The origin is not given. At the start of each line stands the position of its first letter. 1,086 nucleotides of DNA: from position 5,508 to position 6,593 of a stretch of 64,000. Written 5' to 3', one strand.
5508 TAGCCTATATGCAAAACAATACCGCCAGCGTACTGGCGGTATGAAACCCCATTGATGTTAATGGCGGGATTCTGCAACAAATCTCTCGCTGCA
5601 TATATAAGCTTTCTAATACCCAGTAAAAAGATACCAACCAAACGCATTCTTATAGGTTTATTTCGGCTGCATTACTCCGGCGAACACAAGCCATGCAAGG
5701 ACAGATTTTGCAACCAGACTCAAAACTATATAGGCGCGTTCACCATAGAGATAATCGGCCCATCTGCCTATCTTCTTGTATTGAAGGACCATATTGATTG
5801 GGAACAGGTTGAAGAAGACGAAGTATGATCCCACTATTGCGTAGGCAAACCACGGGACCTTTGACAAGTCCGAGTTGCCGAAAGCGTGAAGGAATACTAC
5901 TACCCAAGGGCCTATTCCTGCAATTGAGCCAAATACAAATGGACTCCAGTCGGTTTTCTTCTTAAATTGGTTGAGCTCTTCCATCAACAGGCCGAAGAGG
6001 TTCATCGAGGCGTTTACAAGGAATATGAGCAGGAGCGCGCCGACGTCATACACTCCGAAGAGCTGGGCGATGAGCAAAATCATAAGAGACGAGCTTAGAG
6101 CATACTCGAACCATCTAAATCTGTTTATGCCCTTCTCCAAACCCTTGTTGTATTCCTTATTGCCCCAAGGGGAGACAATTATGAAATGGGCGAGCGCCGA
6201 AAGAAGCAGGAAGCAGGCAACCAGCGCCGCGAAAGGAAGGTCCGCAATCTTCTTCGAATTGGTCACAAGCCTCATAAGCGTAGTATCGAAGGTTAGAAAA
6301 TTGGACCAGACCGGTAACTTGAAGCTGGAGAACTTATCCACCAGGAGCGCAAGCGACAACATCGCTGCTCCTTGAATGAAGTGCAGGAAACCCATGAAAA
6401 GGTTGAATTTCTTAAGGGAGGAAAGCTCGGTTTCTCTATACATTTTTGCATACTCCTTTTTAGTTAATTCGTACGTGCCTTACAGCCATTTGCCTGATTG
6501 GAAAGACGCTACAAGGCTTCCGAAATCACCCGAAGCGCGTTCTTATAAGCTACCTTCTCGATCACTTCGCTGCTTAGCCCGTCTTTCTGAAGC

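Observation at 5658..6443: Putative heliorhodopsin next to the island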

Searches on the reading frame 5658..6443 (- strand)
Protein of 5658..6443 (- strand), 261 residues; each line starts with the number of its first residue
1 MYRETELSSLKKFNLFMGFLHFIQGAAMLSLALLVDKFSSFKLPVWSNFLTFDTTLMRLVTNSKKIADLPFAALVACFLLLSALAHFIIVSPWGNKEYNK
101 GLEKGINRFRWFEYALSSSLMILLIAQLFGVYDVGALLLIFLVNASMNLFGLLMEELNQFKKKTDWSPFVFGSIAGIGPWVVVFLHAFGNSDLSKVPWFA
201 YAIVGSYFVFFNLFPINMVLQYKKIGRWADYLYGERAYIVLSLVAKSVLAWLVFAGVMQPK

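Call 5: search_protein_families(library=pfam, proteins=[window:5658-6443:-], max_evalue=0.01)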
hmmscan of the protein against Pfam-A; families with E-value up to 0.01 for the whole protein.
window:5658-6443:- (261 aa): 1 family
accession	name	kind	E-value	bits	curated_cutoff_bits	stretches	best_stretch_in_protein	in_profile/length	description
PF18761.7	Heliorhodopsin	-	1.1e-100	336.4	26.7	1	10-258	1-242/242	Heliorhodopsin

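Call 6: search_solved_structures(query=window:5658-6443:-, max_evalue=0.01, show_alignments=2)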
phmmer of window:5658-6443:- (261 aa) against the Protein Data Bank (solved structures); distinct sequences matched with E-value up to 0.01: 6.
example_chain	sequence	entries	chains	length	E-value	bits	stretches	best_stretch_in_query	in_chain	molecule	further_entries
6is6_A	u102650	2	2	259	4.4e-56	193.6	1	5-260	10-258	heliorhodopsin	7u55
7clj_A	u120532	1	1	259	1.1e-55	192.3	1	5-260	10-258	heliorhodopsin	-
9ljj_A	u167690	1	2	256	1.5e-55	191.9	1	6-260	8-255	Heliorhodopsin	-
6su3_X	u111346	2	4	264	1.6e-55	191.7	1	6-260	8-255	48C12 heliorhodopsin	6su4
6uh3_A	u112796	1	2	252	8.1e-55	189.4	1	6-258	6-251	Heliorhodopsin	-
9vfc_A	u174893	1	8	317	5e-51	177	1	12-260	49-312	heliorhodopsin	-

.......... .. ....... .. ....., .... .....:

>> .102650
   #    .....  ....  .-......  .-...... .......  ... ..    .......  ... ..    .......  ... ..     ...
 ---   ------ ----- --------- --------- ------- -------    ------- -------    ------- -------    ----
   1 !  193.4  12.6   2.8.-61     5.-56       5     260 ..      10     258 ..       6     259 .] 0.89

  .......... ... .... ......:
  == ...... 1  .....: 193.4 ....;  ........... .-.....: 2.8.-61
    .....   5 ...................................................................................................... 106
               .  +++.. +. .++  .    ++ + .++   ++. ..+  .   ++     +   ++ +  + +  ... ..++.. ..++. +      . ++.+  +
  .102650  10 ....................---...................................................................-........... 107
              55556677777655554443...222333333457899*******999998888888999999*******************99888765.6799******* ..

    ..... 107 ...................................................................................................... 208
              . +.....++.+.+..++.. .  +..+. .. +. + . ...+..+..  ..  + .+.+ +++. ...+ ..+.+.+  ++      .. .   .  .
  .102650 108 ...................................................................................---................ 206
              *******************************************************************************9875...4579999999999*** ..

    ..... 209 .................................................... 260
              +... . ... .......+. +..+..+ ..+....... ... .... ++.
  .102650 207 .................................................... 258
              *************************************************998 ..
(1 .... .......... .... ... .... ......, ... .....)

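Call 13: find_encoding_contigs(protein=window:5658-6443:-, flank=10000, max_places=8)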
Protein window:5658-6443:- (261 aa): no gene with exactly this product is on record in the collection.

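Call 14: find_homologous_proteins(query=window:5658-6443:-, max_evalue=1e-20)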
Query window:5658-6443:- (261 aa): 5443 proteins with E <= 1e-20 among 8000 candidates; the best 120 are listed.
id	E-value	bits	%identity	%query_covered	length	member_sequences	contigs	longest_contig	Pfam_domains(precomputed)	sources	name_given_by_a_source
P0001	3.0e-164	563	98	100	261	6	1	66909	PF18761.8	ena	-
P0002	1.3e-130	453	77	100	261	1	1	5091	PF18761.8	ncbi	-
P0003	4.0e-130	451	77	99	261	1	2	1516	PF18761.8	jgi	jgi:hypothetical protein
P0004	3.8e-128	445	78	95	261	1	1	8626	PF18761.8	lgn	-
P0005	2.7e-127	442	76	100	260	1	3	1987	PF18761.8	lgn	-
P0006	1.9e-126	439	77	99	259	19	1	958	PF18761.8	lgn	-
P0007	8.6e-125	434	74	99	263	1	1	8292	PF18761.8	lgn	-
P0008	1.3e-124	433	73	100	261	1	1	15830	PF18761.8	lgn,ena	-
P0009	6.8e-123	427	75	100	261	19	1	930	PF18761.8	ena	-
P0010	1.3e-122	426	76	98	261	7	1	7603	PF18761.8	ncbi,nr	ncbi:MAG: heliorhodopsin HeR [Spirochaetales bacterium]|nr:heliorhodopsin HeR [Spirochaetales bacter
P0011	1.4e-122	426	73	100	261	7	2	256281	PF18761.8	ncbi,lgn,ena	-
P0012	2.9e-122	425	73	100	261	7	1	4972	PF18761.8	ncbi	-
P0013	4.3e-122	425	75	100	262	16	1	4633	PF18761.8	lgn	-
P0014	9.8e-122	424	72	100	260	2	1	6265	PF18761.8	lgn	-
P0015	1.8e-121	423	74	100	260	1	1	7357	PF18761.8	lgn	-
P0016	2.2e-121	422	72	100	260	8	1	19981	PF18761.8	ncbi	-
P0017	2.7e-121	422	72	100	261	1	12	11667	PF18761.8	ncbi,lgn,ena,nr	ncbi:MAG: heliorhodopsin HeR [Eubacteriales bacterium]|nr:heliorhodopsin HeR [Eubacteriales bacteriu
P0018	4.6e-121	421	72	100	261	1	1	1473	PF18761.8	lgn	-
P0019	4.7e-121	421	71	100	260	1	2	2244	PF18761.8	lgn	-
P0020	7.8e-121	421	71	100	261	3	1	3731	PF18761.8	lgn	-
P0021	9.0e-121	420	71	100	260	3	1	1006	PF18761.8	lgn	-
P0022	9.5e-121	420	70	100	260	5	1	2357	PF18761.8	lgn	-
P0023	1.7e-120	420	71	100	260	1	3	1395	PF18761.8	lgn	-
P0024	1.8e-120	419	73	100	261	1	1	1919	PF18761.8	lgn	-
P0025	5.0e-120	418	69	100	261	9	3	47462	PF18761.8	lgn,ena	-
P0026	7.0e-120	418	71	100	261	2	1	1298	PF18761.8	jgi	jgi:hypothetical protein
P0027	7.2e-120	417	71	99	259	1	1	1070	PF18761.8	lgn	-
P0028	2.3e-119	416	70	100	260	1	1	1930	PF18761.8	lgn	-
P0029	2.6e-119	416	70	100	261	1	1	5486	PF18761.8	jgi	-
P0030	2.9e-119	416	72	100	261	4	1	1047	PF18761.8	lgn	-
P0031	4.3e-119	415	68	100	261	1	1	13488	PF18761.8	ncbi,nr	ncbi:MAG: heliorhodopsin HeR [Clostridia bacterium]|nr:heliorhodopsin HeR [Clostridia bacterium]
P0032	4.7e-119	415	70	100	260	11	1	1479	PF18761.8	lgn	-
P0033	5.0e-119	415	73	97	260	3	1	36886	PF18761.8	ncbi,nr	ncbi:MAG: hypothetical protein AVO34_06455 [Firmicutes bacterium ML8_F2]|nr:MAG: hypothetical protei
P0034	7.8e-119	414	70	100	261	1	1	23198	PF18761.8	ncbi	-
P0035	1.8e-118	413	71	99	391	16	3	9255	PF02493.27,PF18761.8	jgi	jgi:hypothetical protein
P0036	2.0e-118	413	70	100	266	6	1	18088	PF18761.8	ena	-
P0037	2.3e-118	413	70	100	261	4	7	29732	PF18761.8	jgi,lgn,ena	-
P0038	2.6e-118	412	68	100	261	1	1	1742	PF18761.8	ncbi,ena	-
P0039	2.7e-118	412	71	100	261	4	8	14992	PF18761.8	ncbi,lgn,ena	-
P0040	3.0e-118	412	70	99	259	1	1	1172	PF18761.8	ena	-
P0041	3.1e-118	412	70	100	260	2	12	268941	PF18761.8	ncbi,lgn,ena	-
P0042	3.9e-118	412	70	100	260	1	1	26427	PF18761.8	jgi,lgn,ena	-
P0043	4.0e-118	412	69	100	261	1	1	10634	PF18761.8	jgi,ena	-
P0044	5.2e-118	411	69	99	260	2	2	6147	PF18761.8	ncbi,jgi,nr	ncbi:MAG: heliorhodopsin HeR [Vallitaleaceae bacterium]|jgi:hypothetical protein|nr:heliorhodopsin H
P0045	7.6e-118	411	71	100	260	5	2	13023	PF18761.8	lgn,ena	-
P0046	7.9e-118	411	70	100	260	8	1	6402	PF18761.8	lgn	-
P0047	1.2e-117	410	72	96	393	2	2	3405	PF02493.27,PF18761.8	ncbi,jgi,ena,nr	ncbi:MAG TPA: hypothetical protein ENN91_05580 [Firmicutes bacterium]|nr:hypothetical protein [Bacil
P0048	1.5e-117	410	73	96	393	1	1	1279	PF02493.27,PF18761.8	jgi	jgi:hypothetical protein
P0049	1.5e-117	410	73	96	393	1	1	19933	PF02493.27,PF18761.8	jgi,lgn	jgi:hypothetical protein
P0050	1.8e-117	410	69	100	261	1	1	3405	PF18761.8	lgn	-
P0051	3.2e-117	409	70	100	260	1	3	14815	PF18761.8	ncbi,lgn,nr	ncbi:MAG: heliorhodopsin HeR [Tissierellia bacterium]|nr:heliorhodopsin HeR [Tissierellia bacterium]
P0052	3.3e-117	409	70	100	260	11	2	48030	PF18761.8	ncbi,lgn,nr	ncbi:MAG: heliorhodopsin HeR [Alkalibacterium sp.]|nr:heliorhodopsin HeR [Alkalibacterium sp.] TVP91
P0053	3.7e-117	409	71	99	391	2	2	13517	PF02493.27,PF18761.8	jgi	-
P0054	3.9e-117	409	69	100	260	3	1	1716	PF18761.8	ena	-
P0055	3.9e-117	409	71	100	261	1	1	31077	PF18761.8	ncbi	ncbi:MAG: heliorhodopsin HeR [Saccharofermentanales bacterium]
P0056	4.4e-117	408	71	99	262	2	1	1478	PF18761.8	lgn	-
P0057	4.5e-117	408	69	100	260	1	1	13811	PF18761.8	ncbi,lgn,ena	-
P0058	4.5e-117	408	72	96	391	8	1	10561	PF02493.27,PF18761.8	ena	-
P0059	7.3e-117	408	71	99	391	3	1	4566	PF02493.27,PF18761.8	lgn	-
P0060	1.0e-116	407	68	100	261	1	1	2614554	PF18761.8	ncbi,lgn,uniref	ncbi:heliorhodopsin HeR [Alkalibacterium sp. f15]|uniref:heliorhodopsin HeR n=1 Tax=Alkalibacterium 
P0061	1.6e-116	406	68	100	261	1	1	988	PF18761.8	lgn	-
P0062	1.7e-116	406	69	100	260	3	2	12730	PF18761.8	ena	-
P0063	2.2e-116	406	70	99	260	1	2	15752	PF18761.8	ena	-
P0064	2.3e-116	406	69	100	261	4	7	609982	PF18761.8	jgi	jgi:hypothetical protein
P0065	2.6e-116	406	69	100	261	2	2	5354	PF18761.8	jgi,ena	-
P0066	3.0e-116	406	70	100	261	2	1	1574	PF18761.8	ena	-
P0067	3.1e-116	406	69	100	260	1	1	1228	PF18761.8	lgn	-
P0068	3.7e-116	405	70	97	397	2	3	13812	PF02493.27,PF18761.8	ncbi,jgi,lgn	-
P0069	4.6e-116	405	69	99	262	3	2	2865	PF18761.8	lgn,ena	-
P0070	4.9e-116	405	67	100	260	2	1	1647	PF18761.8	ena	-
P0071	5.6e-116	405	69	100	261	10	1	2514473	PF18761.8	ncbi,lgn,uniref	ncbi:heliorhodopsin HeR [Alkalibacterium putridalgicola]|uniref:heliorhodopsin HeR n=1 Tax=Alkalibac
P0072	5.9e-116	405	69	100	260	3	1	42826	PF18761.8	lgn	-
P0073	6.1e-116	405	77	93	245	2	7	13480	PF18761.8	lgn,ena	-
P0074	6.4e-116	405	71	96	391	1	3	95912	PF02493.27,PF18761.8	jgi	jgi:hypothetical protein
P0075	7.5e-116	404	68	100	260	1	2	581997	PF18761.8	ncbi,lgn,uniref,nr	ncbi:heliorhodopsin HeR [Lacticigenium naphthae]|uniref:heliorhodopsin HeR n=1 Tax=Lacticigenium nap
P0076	8.6e-116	404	77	93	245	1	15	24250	PF18761.8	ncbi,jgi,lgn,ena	-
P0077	8.8e-116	404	70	100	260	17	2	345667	PF18761.8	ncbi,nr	ncbi:heliorhodopsin HeR [Alkalibacterium pelagium]|nr:heliorhodopsin HeR [Alkalibacterium pelagium] 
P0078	1.1e-115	404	69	99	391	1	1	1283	PF02493.27,PF18761.8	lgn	-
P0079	1.2e-115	404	67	99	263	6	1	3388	PF18761.8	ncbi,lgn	-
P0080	1.3e-115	404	70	99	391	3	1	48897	PF02493.27,PF18761.8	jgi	-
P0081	1.4e-115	403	70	100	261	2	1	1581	PF18761.8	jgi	jgi:hypothetical protein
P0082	1.6e-115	403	71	100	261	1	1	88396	PF18761.8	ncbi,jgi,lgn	-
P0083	1.7e-115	403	69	99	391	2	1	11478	PF02493.27,PF18761.8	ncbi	-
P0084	1.8e-115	403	69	99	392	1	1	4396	PF02493.27,PF18761.8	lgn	-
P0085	2.1e-115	403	71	97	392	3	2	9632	PF02493.27,PF18761.8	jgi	-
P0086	2.7e-115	402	70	99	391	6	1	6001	PF02493.27,PF18761.8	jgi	jgi:hypothetical protein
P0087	2.8e-115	402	70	100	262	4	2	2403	PF18761.8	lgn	-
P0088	3.2e-115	402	69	100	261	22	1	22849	PF18761.8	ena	-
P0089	3.4e-115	402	70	98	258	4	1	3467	PF18761.8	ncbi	-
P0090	3.7e-115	402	71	99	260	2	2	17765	PF18761.8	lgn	-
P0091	5.0e-115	402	69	99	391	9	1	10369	PF02493.27,PF18761.8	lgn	-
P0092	5.1e-115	402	69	99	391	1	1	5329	PF02493.27,PF18761.8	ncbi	-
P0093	8.5e-115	401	71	96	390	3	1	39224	PF02493.27,PF18761.8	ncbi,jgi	-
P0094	8.9e-115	401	70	100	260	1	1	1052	PF18761.8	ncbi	-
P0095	1.1e-114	400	68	100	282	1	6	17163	PF18761.8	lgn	-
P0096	1.3e-114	400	70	99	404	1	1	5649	PF02493.27,PF18761.8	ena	-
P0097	1.6e-114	400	69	100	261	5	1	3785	PF18761.8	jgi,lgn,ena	-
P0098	1.6e-114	400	70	97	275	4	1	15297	PF18761.8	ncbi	-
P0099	1.6e-114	400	67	100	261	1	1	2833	PF18761.8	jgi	jgi:hypothetical protein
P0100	1.7e-114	400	70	99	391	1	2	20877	PF02493.27,PF18761.8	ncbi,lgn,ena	-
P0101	1.9e-114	400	69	99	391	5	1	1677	PF02493.27,PF18761.8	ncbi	-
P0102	2.1e-114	400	69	99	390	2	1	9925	PF02493.27,PF18761.8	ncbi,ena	-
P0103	2.2e-114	399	67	100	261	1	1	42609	PF18761.8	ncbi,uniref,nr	ncbi:heliorhodopsin HeR [Alkalibacterium sp. 20]|uniref:heliorhodopsin HeR n=1 Tax=Alkalibacterium s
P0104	2.2e-114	399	70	99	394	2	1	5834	PF02493.27,PF18761.8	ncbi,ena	-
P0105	2.7e-114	399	69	99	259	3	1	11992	PF18761.8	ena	-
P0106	2.9e-114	399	70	100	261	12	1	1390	PF18761.8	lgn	-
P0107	2.9e-114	399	67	100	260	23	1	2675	PF18761.8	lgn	-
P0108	3.4e-114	399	69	99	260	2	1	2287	PF18761.8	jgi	jgi:hypothetical protein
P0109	3.6e-114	399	70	99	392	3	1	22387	PF02493.27,PF18761.8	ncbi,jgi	-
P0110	3.6e-114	399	68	100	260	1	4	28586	PF18761.8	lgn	-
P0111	4.7e-114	398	68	100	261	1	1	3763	PF18761.8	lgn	-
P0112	4.8e-114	398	70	100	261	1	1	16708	PF18761.8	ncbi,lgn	-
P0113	4.8e-114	398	68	99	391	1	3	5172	PF02493.27,PF18761.8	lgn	-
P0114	5.3e-114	398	72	93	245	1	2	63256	PF18761.8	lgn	-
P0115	5.6e-114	398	69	99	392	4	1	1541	PF02493.27,PF18761.8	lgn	-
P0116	5.9e-114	398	68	98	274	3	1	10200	PF18761.8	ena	-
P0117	6.3e-114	398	70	99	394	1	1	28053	PF02493.27,PF18761.8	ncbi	-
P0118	7.2e-114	398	68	100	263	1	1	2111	PF18761.8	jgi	jgi:hypothetical protein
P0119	7.3e-114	398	70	98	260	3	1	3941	PF18761.8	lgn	-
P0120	8.4e-114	398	70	100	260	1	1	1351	PF18761.8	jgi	-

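Call 15: find_encoding_contigs(protein=P0001, flank=10000, max_places=4)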
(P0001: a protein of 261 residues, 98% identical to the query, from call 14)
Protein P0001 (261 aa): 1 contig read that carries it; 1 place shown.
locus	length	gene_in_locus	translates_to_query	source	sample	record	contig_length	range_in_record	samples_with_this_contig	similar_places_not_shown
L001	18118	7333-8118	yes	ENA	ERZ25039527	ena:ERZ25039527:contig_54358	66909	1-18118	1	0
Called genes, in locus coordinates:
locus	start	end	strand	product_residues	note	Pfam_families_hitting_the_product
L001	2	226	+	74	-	?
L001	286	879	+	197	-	PF00475:IGPD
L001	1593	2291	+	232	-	PF00977:His_biosynth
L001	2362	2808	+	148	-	PF00977:His_biosynth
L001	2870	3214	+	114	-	PF00977:His_biosynth, PF03060:NMO (weak)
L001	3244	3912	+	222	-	PF01502:PRA-CH, PF01503:PRA-PH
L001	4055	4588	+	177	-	PF01546:Peptidase_M20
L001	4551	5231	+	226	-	PF01546:Peptidase_M20, PF07687:M20_dimer (weak)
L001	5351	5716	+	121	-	PF03328:HpcH_HpaI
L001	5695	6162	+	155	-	PF03328:HpcH_HpaI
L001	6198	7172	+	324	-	PF01244:Peptidase_M19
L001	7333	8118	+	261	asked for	PF18761:Heliorhodopsin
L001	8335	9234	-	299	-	PF01699:Na_Ca_ex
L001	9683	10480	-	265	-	PF21088:MS_channel_1st (weak), PF00924:MS_channel_2nd, PF21082:MS_channel_3rd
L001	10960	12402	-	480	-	PF01833:TIG (weak)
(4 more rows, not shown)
